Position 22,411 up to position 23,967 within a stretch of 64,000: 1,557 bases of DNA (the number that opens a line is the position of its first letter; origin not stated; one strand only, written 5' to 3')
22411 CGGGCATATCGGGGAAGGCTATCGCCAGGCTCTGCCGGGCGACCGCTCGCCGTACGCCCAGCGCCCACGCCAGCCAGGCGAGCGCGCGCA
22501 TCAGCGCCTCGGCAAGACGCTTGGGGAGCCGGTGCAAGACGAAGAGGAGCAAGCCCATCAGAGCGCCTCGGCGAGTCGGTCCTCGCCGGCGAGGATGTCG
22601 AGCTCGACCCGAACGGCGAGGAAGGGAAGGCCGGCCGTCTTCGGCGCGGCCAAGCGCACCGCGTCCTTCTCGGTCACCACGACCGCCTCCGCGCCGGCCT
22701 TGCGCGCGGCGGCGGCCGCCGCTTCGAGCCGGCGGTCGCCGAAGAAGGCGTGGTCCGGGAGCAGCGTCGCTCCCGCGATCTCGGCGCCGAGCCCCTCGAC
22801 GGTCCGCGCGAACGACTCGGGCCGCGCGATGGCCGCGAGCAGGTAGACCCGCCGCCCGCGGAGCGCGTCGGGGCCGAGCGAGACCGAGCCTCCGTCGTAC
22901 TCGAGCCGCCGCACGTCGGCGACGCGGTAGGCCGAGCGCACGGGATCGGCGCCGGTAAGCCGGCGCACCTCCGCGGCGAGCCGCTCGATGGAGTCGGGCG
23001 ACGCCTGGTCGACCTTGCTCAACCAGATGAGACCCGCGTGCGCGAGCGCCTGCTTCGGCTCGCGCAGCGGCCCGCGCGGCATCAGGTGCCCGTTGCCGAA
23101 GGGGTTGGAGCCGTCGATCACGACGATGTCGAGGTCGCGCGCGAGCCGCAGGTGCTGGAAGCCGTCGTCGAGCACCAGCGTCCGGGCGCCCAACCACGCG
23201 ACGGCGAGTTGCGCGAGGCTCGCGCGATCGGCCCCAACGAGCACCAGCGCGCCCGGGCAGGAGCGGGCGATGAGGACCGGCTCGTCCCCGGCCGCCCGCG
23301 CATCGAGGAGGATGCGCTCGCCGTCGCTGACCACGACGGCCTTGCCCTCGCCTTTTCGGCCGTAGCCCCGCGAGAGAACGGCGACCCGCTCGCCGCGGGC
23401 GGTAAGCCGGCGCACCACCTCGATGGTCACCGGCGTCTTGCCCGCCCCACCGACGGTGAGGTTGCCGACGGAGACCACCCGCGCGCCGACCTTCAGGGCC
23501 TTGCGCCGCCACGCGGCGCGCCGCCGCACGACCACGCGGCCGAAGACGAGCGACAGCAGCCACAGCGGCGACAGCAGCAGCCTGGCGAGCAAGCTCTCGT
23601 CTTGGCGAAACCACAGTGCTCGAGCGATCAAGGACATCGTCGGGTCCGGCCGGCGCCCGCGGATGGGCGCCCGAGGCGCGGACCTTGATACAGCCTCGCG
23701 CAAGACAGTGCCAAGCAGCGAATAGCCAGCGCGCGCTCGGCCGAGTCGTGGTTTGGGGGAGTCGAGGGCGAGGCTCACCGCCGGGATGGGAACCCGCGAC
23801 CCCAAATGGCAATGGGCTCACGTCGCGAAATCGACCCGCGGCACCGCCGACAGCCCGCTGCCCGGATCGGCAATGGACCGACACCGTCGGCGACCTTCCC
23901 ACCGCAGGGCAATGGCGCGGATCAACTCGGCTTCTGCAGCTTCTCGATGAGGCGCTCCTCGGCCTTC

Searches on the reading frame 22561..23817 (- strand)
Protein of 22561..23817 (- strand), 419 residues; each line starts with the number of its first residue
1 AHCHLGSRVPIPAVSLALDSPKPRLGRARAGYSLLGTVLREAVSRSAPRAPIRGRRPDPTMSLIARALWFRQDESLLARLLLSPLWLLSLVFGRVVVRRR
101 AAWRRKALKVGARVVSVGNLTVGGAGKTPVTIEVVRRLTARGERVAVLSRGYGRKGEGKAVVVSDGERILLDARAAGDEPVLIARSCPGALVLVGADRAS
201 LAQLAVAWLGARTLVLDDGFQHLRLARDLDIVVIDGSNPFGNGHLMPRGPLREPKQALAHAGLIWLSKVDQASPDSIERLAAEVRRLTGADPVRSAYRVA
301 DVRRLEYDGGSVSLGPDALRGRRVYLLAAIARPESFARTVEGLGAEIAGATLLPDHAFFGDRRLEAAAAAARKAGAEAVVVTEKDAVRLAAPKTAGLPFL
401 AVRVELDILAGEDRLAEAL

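Call 88: search_protein_families(library=pfam, proteins=[window:22561-23817:-], max_evalue=0.0001)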
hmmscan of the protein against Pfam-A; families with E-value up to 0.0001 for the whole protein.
window:22561-23817:- (419 aa): 1 family
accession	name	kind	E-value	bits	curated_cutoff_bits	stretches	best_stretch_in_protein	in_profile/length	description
PF02606.20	LpxK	-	3.7e-86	289.6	27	1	84-417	4-321/328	Tetraacyldisaccharide-1-P 4'-kinase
